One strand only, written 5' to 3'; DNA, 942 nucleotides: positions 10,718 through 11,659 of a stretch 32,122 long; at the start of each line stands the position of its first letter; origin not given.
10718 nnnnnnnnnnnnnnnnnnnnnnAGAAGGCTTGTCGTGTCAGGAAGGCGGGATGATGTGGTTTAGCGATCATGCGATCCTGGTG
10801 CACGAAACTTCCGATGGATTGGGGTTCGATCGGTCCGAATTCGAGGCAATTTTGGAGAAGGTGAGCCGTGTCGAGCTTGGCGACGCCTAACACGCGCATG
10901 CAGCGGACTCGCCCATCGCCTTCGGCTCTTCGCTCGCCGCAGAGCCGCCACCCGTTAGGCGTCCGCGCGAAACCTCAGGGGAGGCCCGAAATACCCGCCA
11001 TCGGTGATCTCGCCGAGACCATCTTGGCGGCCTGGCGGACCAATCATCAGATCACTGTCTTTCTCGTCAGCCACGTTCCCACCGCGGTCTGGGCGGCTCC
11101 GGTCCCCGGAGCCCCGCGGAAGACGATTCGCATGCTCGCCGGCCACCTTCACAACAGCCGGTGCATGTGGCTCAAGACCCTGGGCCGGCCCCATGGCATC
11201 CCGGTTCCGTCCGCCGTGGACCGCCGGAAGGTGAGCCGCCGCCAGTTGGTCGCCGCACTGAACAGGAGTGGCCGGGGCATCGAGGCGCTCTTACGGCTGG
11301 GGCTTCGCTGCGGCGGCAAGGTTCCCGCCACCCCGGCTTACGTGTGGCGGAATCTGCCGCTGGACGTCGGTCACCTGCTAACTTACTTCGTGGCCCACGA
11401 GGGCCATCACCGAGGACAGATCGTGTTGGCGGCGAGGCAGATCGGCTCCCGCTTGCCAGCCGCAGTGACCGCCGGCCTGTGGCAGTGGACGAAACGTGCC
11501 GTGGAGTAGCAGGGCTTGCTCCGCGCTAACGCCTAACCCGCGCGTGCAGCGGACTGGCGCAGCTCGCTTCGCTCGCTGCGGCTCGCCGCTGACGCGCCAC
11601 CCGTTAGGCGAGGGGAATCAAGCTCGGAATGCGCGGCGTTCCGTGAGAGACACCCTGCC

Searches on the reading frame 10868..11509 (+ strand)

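Call 43: search_protein_families(library=pfam, proteins=[window:10868-11509:+], max_evalue=0.001)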
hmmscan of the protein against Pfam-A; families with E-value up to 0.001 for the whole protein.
window:10868-11509:+ (213 aa): 2 families
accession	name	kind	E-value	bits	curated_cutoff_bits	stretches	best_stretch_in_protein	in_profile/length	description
PF05163.17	DinB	-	2e-09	38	23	1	165-198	118-151/165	DinB family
PF12867.12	DinB_2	-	3.4e-07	31.2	24.8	1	57-185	3-128/128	DinB superfamily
